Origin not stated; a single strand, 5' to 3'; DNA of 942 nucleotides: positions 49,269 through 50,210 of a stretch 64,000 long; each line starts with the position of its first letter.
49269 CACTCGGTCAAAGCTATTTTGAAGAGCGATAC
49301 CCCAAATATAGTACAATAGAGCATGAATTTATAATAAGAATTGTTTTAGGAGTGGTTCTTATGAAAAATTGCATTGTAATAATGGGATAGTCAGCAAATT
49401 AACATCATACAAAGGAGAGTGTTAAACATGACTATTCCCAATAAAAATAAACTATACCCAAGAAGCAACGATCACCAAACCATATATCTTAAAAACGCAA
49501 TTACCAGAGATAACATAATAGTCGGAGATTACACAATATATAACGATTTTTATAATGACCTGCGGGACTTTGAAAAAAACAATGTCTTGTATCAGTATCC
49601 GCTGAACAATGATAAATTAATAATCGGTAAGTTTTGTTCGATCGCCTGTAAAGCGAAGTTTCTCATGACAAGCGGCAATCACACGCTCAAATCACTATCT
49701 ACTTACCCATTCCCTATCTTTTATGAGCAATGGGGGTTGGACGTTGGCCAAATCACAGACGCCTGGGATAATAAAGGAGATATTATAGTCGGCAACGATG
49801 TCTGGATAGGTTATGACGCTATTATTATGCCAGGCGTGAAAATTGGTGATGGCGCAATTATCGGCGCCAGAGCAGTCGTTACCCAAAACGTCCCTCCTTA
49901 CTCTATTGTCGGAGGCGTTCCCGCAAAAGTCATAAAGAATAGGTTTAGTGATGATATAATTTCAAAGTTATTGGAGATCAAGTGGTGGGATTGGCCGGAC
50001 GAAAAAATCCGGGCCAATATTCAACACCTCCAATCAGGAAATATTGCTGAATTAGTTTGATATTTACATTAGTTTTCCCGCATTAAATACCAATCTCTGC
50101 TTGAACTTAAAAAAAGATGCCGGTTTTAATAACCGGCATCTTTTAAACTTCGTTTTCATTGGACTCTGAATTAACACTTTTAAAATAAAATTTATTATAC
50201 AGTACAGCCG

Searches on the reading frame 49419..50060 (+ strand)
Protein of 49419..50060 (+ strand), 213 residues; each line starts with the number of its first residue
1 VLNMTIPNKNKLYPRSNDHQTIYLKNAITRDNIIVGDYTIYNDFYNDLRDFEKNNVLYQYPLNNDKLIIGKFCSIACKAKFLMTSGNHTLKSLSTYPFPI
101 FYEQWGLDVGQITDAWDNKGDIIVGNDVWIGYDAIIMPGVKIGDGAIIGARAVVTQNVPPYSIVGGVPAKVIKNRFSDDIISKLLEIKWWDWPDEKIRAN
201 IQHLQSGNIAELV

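Call 4: search_protein_families(library=pfam, proteins=[window:49419-50060:+], max_evalue=0.01)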
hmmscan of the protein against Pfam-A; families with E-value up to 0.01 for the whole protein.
window:49419-50060:+ (213 aa): 2 families
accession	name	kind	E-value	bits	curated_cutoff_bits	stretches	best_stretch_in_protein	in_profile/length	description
PF00132.30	Hexapep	-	6.9e-11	41.8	27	1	121-155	1-35/36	Bacterial transferase hexapeptide (six repeats)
PF14602.12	Hexapep_2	-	7.6e-06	26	27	1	122-155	2-33/34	Hexapeptide repeat of succinyl-transferase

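Call 5: search_protein_families(library=ncbifam, proteins=[window:49419-50060:+], max_evalue=1)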
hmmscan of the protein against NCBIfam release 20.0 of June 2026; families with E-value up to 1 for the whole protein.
window:49419-50060:+ (213 aa): 50 families (the best 25 are shown)
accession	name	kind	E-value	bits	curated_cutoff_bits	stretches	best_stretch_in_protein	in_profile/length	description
NF000311.1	Vat_ABCDEFH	equivalog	2.5e-73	245.9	300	1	7-210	1-199/201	Vat family streptogramin A O-acetyltransferase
NF000147.1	stregram_VatF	exception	8.9e-66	221.5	400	1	13-212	15-211/221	streptogramin A O-acetyltransferase Vat(F)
NF033468.1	stregram_VatI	exception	3.4e-65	219.7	415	1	7-212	3-203/208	streptogramin A O-acetyltransferase Vat(I)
NF000504.1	stregram_VatH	exception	6.4e-61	206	475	1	6-209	7-205/216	streptogramin A O-acetyltransferase Vat(H)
NF000490.1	chloram_CatB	equivalog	3.2e-57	193.2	350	1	20-212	10-201/210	type B chloramphenicol O-acetyltransferase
NF000020.1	stregram_VatE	exception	2e-56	191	450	1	4-205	1-199/214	streptogramin A O-acetyltransferase Vat(E)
NF000097.1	stregram_VatC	exception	5.1e-56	189.9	425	1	3-210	5-207/212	streptogramin A O-acetyltransferase Vat(C)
NF000101.1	stregram_VatA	exception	1.2e-53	182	450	1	7-210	9-207/219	streptogramin A O-acetyltransferase Vat(A)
NF000111.1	stregram_VatD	exception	4.6e-52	176.8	400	1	7-208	3-200/209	streptogramin A O-acetyltransferase Vat(D)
TIGR03308.1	phn_thr-fam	hypoth_equivalog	1.4e-38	132.8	201.65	1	68-208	55-195/204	phosphonate metabolim protein, transferase hexapeptide repeat family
NF000084.1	amicyc_ac_ApmA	equivalog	3.3e-23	82.8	550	1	119-208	174-265/274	aminocyclitol acetyltransferase ApmA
NF007240.0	PRK09677.1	equivalog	6.4e-17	61.7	243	1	121-175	130-184/192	putative lipopolysaccharide biosynthesis O-acetyl transferase WbbJ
NF058585.1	HptprglPActTf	PfamEq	4e-15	55.8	300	1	120-175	105-160/172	heptaprenylglyceryl phosphate O-acetyltransferase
TIGR03532.1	DapD_Ac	equivalog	3e-14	53.2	231.75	1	122-174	161-213/231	2,3,4,5-tetrahydropyridine-2,6-dicarboxylate N-acetyltransferase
NF007797.0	PRK10502.1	subfamily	4.3e-14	52.6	192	1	121-177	125-181/183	WcaF family extracellular polysaccharide biosynthesis acetyltransferase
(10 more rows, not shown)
